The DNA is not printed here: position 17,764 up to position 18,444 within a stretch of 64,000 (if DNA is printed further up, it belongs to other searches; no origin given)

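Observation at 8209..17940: Dispersed repeat family made of VOC/glyoxalase gene 3' tails (five loci in under 10 kb), twice as an ordered a-b-c composite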

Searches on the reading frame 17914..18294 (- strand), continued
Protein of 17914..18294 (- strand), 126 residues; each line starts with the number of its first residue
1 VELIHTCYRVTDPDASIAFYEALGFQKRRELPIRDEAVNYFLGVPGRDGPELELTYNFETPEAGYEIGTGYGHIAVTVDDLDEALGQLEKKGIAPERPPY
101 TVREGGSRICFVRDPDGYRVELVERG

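Call 79: find_encoding_contigs(protein=P0139, flank=10000, max_places=2)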
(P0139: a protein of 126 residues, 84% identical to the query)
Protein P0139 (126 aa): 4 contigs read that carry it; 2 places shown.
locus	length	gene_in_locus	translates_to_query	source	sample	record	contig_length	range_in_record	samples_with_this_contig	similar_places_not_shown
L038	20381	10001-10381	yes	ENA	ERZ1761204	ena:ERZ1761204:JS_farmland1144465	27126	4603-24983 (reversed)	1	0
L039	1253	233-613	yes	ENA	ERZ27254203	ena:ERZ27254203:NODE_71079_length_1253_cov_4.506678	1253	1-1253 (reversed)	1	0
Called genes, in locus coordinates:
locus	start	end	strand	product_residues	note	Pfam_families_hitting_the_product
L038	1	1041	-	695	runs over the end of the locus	PF18072:FGAR-AT_linker, PF00586:AIRS, PF02769:AIRS_C, PF00586:AIRS, PF02769:AIRS_C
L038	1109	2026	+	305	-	PF00892:EamA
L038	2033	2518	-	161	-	-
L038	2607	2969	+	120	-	PF00903:Glyoxalase, PF13669:Glyoxalase_4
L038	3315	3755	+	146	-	-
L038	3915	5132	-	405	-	PF00070:Pyr_redox (faint), PF07992:Pyr_redox_2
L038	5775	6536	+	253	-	PF00440:TetR_N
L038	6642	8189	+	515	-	PF00144:Beta-lactamase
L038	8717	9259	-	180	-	PF22187:DUF6946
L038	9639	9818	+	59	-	-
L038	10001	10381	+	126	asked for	PF00903:Glyoxalase, PF13669:Glyoxalase_4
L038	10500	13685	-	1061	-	PF16819:DUF5074 (faint), PF21783:YNCE (faint), PF21959:DUF6923 (faint), PF08450:SGL (faint), PF24684:Vgb_lyase, PF00496:SBP_bac_5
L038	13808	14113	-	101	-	-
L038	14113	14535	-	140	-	PF13474:SnoaL_3, PF14534:DUF4440, PF12680:SnoaL_2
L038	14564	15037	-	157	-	PF02311:AraC_binding (weak), PF07883:Cupin_2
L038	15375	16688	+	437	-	PF00202:Aminotran_3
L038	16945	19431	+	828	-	PF00211:Guanylate_cyc, PF05729:NACHT (weak), PF13191:AAA_16 (weak), PF07719:TPR_2 (faint), PF13424:TPR_12 (weak)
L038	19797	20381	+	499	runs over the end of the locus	PF02012:BNR (faint), PF13088:BNR_2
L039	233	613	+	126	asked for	PF00903:Glyoxalase, PF13669:Glyoxalase_4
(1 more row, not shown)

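Call 83: search_protein_families(library=pfam, proteins=[L038:8717-9259:-, L038:9639-9818:+, L038:3315-3755:+, L025:2687-3136:-, L025:2250-2462:+, L025:1863-2069:+, L025:1357-1554:-, L025:2-1093:+], max_evalue=0.01)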
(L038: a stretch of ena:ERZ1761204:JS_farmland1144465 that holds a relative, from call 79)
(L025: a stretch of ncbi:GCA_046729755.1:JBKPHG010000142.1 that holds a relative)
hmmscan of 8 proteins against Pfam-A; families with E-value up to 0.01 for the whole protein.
L038:8717-9259:- (180 aa): 1 family
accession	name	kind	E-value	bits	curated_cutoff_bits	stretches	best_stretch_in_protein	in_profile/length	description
PF22187.2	DUF6946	-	5.9e-10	39.3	27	1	4-105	85-169/214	Domain of unknown function (DUF6946)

L038:9639-9818:+ (59 aa): 0 families

L038:3315-3755:+ (146 aa): 0 families

L025:2687-3136:- (149 aa): 1 family
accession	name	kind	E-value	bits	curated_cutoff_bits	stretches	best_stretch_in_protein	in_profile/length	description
PF22796.1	SlpA_N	-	0.00078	20.1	27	1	48-114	20-85/166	SlpA N-terminal domain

L025:2250-2462:+ (70 aa): 1 family
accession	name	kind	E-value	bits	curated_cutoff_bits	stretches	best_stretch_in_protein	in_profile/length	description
PF12219.14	End_tail_spike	-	0.0089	16.6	25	1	18-67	88-137/160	Catalytic domain of bacteriophage endosialidase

L025:1863-2069:+ (68 aa): 0 families

L025:1357-1554:- (65 aa): 0 families

L025:2-1093:+ (363 aa): 1 family
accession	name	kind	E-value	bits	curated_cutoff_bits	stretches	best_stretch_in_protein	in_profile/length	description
PF13088.12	BNR_2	-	0.00064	19.6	31.4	0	154-206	180-228/277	BNR repeat-like domain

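Call 85: list_cluster_members(proteins=[P0123, P0185, P0214])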
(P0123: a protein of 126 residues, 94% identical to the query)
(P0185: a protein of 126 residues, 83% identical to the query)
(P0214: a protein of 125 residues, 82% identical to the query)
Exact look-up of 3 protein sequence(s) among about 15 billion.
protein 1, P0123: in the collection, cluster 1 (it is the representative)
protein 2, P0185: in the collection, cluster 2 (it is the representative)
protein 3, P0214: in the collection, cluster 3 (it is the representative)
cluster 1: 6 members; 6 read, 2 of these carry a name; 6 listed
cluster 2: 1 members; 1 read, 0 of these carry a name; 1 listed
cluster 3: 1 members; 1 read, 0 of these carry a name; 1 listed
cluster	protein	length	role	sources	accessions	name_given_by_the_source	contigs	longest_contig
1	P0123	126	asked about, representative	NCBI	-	-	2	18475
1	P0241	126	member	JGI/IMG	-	lactoylglutathione lyase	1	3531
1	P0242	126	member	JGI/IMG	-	lactoylglutathione lyase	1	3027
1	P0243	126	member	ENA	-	-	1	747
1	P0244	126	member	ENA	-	-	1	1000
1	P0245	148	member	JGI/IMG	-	-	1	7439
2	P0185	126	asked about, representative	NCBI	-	-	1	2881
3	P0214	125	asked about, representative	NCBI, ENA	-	-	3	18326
